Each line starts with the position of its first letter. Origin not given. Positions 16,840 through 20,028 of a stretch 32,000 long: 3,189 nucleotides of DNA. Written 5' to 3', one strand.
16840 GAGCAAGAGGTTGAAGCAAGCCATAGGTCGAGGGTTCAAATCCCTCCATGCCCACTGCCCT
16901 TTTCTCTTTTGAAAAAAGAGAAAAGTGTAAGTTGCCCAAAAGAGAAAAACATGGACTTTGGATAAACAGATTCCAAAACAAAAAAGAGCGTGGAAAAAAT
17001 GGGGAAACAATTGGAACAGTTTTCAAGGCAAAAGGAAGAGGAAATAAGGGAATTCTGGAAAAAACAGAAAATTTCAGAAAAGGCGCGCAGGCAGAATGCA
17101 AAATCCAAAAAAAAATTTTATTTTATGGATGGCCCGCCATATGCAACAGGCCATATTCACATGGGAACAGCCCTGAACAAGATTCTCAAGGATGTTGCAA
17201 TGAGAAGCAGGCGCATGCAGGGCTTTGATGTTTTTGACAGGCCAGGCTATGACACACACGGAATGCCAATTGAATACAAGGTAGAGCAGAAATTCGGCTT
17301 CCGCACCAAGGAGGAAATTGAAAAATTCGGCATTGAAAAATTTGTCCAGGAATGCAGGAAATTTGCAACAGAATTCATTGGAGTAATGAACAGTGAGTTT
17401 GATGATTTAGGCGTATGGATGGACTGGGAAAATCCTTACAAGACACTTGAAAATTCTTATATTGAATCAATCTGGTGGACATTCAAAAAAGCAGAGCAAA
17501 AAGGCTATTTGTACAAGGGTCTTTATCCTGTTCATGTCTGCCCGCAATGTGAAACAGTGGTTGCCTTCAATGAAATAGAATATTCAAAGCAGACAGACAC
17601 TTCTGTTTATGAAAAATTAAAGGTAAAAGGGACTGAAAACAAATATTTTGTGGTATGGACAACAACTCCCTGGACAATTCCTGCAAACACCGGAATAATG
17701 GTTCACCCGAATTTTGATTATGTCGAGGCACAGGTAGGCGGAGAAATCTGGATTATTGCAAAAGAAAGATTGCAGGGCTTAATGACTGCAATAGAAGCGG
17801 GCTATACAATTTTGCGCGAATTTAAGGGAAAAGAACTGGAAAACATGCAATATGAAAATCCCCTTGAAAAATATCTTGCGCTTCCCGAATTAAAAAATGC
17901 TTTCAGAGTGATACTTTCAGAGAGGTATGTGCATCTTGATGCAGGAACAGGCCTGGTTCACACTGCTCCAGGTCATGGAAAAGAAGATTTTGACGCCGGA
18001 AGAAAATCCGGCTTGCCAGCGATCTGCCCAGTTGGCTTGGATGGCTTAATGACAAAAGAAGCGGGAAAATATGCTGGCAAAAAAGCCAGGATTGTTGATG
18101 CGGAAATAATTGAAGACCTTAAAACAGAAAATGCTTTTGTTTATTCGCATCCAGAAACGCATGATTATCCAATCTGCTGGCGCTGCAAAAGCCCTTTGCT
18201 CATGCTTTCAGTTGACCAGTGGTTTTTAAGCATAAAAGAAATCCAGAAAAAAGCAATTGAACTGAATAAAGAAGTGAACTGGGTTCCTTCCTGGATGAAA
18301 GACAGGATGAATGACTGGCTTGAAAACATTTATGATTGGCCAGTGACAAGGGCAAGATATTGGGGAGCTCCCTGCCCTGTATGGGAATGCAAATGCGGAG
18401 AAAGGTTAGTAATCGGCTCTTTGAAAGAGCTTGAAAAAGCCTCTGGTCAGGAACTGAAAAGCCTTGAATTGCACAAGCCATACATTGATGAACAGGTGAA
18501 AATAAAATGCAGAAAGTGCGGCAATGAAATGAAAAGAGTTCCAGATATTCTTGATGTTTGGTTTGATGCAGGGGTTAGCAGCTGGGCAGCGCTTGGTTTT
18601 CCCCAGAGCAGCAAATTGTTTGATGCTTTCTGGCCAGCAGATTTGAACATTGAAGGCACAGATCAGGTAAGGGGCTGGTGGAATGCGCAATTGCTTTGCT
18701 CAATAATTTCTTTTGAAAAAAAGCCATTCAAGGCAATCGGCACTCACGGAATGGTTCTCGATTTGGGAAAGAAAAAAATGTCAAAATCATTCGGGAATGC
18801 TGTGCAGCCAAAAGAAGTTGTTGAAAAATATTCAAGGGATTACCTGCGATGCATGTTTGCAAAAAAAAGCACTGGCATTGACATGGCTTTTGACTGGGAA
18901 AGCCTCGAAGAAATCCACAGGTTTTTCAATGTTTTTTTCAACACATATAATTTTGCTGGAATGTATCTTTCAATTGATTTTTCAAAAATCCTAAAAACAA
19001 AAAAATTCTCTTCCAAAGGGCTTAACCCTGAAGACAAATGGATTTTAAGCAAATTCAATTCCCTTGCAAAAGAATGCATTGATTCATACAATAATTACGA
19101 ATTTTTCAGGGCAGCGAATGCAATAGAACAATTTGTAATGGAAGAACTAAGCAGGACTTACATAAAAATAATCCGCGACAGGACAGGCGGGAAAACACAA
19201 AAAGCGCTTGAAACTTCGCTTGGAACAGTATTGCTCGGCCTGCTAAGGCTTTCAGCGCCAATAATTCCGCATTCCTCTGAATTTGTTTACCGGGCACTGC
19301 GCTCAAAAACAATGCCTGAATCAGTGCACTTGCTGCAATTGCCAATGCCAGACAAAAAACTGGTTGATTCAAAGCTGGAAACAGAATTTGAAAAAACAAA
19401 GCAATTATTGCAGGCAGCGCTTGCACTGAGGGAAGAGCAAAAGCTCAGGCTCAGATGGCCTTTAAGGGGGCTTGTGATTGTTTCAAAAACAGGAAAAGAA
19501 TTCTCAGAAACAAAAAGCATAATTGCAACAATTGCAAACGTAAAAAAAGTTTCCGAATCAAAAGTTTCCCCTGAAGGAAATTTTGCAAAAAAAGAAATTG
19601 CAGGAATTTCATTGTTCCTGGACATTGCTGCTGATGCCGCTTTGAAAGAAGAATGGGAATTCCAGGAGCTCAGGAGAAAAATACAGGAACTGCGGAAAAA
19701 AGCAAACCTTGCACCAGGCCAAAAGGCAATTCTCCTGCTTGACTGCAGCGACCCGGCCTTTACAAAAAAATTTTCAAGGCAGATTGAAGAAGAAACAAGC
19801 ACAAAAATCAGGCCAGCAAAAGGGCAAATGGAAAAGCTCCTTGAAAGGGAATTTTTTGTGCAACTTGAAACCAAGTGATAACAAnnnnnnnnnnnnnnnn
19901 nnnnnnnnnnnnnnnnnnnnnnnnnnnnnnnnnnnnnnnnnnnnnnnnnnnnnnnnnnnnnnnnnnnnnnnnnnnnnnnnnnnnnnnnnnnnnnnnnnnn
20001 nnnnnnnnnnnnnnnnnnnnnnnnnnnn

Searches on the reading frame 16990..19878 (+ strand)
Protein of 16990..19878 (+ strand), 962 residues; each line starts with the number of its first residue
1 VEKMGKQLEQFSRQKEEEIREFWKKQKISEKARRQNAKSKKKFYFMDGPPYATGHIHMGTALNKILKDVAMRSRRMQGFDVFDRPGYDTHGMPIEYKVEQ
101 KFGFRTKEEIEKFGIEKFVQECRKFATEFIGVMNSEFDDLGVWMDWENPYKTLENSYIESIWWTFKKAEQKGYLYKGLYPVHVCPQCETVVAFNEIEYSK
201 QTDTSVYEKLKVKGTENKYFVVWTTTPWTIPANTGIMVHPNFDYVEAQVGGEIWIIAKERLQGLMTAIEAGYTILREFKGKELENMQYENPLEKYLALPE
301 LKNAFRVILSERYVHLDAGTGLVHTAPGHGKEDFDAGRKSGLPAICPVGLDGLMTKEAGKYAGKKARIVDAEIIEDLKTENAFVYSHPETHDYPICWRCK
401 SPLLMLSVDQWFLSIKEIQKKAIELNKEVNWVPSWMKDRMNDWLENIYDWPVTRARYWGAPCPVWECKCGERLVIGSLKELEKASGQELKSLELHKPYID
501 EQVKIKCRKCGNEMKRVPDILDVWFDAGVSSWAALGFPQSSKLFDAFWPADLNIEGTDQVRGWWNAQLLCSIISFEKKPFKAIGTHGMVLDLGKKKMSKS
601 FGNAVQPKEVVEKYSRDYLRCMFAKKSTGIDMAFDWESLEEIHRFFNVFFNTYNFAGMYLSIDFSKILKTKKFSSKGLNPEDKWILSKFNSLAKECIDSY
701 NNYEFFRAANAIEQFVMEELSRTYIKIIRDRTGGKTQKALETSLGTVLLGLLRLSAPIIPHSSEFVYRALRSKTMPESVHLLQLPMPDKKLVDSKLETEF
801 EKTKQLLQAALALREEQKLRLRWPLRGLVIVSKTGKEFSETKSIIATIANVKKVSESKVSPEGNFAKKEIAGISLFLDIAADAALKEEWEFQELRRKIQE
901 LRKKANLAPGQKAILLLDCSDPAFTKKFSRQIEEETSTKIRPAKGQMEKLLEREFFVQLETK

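Call 52: search_protein_families(library=pfam, proteins=[window:16990-19878:+], max_evalue=0.0001)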
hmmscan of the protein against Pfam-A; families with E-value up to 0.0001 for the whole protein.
window:16990-19878:+ (962 aa): 5 families
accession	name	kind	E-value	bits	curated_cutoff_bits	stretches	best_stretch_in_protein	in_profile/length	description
PF00133.28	tRNA-synt_1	-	7.1e-119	397.7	22.7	1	19-634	2-413/414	tRNA synthetases class I (I, L, M and V)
PF08264.19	Anticodon_1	-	2.3e-28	99.4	25.1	1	682-826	1-145/148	Anticodon-binding domain of tRNA ligase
PF09334.17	tRNA-synt_1g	-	7.5e-21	74.8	20.1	2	50-193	8-132/391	tRNA synthetases class I (M)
PF01406.26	tRNA-synt_1e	-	1.6e-06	28.1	27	0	580-641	237-298/301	tRNA synthetases class I (C) catalytic domain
PF01921.24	tRNA-synt_1f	-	4.4e-05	23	27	0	587-638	273-324/360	tRNA synthetases class I (K)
